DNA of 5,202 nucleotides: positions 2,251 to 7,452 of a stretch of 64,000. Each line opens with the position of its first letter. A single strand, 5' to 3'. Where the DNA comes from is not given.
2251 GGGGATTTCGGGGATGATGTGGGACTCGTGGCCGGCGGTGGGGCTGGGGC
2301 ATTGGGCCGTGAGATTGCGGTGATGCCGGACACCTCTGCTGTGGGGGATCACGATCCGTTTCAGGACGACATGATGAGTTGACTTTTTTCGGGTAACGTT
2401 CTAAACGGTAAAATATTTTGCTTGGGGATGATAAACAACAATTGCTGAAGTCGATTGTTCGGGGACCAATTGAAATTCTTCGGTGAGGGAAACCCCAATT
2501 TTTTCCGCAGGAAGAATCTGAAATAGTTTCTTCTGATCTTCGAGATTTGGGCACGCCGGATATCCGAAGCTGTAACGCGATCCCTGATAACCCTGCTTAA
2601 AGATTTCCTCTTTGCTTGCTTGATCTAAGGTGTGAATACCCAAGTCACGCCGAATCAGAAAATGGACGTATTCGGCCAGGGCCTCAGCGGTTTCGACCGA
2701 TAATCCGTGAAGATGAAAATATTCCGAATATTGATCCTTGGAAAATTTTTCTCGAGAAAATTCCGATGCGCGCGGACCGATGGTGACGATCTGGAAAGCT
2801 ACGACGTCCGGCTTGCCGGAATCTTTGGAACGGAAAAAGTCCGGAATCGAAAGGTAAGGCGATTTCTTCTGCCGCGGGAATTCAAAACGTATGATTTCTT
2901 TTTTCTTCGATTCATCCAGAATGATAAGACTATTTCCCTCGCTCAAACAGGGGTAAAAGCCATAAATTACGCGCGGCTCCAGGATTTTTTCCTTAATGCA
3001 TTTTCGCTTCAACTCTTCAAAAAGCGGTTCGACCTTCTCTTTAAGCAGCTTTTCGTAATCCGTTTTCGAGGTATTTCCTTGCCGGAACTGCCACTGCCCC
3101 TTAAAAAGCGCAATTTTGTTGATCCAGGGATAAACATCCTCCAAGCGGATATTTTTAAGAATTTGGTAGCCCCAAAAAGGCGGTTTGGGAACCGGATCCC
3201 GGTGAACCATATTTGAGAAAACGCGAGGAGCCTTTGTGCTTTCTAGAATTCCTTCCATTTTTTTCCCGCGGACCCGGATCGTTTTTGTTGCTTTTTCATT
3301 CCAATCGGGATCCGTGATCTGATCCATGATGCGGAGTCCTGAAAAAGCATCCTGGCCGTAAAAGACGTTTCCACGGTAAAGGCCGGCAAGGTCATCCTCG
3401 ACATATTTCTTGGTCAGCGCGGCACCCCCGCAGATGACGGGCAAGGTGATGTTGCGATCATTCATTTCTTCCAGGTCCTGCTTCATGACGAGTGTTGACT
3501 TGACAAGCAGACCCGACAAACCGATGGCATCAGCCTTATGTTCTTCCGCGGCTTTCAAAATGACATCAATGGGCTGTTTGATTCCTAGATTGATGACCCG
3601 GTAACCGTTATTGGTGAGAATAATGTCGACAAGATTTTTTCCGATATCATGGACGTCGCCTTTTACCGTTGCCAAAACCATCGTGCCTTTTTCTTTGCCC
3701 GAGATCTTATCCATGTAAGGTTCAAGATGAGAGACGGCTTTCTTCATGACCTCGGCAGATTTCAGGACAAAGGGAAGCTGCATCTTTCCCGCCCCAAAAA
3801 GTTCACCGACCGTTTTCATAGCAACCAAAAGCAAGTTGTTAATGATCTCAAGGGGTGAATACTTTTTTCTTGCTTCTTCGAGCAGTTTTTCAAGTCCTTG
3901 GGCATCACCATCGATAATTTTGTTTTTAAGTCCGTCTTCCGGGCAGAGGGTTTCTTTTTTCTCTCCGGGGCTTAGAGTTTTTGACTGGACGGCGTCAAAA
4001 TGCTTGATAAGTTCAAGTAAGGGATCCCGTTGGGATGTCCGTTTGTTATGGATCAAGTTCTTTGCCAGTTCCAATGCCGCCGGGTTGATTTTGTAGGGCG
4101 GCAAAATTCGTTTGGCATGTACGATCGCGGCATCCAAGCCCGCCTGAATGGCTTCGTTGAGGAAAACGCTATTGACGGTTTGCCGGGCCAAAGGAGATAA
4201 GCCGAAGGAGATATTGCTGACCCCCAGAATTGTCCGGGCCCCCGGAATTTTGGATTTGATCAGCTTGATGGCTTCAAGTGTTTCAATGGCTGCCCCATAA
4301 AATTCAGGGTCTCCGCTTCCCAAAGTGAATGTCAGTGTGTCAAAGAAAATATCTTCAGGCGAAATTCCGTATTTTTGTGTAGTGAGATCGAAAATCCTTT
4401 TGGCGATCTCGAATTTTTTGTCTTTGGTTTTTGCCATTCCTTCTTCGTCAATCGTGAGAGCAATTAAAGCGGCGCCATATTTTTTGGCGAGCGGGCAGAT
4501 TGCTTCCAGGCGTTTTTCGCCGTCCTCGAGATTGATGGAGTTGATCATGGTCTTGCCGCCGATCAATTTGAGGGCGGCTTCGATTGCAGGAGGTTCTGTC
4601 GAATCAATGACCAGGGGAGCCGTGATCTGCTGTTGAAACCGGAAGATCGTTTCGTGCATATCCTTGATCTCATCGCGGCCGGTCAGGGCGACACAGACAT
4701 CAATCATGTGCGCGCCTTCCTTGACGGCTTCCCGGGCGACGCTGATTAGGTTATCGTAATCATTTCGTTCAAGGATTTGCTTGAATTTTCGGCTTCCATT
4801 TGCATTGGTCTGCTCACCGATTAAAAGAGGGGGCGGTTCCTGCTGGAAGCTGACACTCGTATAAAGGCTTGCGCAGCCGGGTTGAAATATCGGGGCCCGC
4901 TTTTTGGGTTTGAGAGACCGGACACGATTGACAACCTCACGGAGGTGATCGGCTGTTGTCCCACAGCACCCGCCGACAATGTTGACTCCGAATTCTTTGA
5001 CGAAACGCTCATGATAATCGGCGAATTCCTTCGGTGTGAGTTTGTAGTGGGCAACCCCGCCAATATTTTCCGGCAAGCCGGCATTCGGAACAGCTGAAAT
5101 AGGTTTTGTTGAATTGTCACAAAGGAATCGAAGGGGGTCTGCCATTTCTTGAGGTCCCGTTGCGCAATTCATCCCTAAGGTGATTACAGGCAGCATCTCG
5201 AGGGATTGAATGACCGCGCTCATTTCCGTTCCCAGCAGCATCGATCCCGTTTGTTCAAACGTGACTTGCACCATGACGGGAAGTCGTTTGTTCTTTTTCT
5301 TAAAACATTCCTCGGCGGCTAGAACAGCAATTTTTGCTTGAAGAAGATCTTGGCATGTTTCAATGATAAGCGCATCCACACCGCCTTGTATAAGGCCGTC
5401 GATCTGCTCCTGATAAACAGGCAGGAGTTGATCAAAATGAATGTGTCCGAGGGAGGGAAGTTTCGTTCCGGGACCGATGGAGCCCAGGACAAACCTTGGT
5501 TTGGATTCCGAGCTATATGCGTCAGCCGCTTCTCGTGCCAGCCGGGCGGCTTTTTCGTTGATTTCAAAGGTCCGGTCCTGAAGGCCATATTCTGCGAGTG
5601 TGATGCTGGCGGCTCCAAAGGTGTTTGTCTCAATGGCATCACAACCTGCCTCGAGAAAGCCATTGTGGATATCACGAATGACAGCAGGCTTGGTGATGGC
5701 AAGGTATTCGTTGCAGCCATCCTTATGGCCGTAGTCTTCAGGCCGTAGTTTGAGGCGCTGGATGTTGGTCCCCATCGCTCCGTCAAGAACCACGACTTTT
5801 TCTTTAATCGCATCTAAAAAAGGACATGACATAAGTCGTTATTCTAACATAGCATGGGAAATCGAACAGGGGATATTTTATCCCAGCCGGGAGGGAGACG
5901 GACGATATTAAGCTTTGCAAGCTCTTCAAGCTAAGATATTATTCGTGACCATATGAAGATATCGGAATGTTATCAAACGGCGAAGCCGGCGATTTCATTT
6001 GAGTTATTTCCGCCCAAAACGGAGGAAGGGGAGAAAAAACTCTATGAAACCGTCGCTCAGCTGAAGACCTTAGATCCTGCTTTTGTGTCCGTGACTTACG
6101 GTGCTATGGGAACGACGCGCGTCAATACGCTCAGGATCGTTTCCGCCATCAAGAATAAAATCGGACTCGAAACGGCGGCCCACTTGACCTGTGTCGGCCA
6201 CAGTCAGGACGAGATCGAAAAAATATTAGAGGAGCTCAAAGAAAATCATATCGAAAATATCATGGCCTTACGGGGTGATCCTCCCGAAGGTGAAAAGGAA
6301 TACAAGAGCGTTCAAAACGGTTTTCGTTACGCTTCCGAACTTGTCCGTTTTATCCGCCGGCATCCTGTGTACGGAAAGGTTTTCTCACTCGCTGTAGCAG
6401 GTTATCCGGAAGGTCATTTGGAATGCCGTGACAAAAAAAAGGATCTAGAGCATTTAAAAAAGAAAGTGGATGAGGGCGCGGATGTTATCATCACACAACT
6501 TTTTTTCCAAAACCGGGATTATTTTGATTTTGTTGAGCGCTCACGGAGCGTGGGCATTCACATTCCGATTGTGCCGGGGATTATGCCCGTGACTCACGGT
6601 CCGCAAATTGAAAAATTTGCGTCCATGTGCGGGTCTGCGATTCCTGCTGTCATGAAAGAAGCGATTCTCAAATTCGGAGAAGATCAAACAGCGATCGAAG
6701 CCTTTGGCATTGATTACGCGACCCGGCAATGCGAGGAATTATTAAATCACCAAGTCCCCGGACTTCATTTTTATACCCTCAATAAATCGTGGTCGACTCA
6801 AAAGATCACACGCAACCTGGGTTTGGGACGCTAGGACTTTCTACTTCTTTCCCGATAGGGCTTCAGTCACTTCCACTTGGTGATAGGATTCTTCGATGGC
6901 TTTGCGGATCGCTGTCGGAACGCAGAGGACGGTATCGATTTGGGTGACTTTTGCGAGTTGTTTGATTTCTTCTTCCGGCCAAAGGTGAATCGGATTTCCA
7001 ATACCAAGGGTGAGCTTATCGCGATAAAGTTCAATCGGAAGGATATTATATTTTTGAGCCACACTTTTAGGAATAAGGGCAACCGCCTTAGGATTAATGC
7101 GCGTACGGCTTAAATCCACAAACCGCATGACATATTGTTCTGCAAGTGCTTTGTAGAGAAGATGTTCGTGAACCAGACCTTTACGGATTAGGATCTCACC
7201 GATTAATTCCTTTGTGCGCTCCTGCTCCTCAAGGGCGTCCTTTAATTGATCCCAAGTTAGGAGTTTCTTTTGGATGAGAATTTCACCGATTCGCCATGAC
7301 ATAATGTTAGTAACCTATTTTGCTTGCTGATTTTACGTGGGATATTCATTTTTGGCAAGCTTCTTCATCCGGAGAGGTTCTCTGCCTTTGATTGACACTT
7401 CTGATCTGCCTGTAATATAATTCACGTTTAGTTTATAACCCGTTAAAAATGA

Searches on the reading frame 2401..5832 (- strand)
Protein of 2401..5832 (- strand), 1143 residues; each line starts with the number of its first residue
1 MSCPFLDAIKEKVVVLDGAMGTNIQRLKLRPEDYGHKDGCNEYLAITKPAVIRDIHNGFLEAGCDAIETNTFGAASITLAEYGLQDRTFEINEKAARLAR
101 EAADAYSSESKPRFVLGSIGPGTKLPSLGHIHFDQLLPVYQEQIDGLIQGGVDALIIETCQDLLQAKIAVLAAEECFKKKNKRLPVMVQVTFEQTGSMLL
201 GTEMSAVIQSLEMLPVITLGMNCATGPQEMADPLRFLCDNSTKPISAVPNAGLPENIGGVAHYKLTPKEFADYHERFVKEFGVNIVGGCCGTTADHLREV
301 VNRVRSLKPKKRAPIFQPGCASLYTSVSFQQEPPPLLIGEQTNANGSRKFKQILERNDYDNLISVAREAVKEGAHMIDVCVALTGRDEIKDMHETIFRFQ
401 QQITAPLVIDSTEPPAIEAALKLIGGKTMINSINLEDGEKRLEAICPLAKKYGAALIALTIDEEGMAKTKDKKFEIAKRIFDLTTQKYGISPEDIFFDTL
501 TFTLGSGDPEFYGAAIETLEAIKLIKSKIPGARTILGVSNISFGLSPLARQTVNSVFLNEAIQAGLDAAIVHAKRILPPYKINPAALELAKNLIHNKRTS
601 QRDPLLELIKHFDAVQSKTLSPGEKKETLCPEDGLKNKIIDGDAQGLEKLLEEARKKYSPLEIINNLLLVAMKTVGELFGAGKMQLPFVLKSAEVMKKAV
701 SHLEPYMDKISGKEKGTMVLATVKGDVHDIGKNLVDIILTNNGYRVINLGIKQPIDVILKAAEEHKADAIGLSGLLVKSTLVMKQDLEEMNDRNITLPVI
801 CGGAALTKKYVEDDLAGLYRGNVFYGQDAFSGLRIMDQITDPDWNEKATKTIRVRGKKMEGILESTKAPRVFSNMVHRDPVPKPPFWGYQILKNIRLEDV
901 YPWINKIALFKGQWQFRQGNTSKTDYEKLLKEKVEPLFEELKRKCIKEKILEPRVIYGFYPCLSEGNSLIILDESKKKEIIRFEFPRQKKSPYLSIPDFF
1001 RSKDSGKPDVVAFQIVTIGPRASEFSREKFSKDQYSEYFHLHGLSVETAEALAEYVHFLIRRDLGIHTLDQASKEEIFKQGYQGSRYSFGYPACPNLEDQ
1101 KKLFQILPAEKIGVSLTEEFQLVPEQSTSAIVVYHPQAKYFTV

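Call 51: search_protein_families(library=pfam, proteins=[window:2401-5832:-], max_evalue=0.0001)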
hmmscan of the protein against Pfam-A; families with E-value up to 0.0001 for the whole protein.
window:2401-5832:- (1143 aa): 6 families
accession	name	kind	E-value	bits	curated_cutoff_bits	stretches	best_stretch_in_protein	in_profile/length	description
PF02574.22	S-methyl_trans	-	1.3e-84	284.9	22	1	14-303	1-282/283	Homocysteine S-methyltransferase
PF02965.22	Met_synt_B12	-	2.8e-41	142.2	25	1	897-1143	2-257/273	Vitamin B12 dependent methionine synthase, activation domain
PF00809.28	Pterin_bind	-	9e-40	137.3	25.5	1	340-572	2-244/244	Pterin binding enzyme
PF02607.22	B12-binding_2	-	3.4e-23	82.1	23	1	633-704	3-74/74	B12 binding domain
PF02310.24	B12-binding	-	6.4e-19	68.4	32.1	1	717-833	2-120/121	B12 binding domain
PF03599.22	CdhD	-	5.7e-06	25.8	24.8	1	357-476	50-169/387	CO dehydrogenase/acetyl-CoA synthase delta subunit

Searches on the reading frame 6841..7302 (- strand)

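Call 51: search_protein_families(library=pfam, proteins=[window:6841-7302:-], max_evalue=0.0001)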
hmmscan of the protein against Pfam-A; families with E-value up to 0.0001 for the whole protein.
window:6841-7302:- (153 aa): 1 family
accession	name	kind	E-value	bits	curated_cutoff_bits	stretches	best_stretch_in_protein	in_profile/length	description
PF05157.20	MshEN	-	1.2e-12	48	23.1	1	59-143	3-87/90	MshEN domain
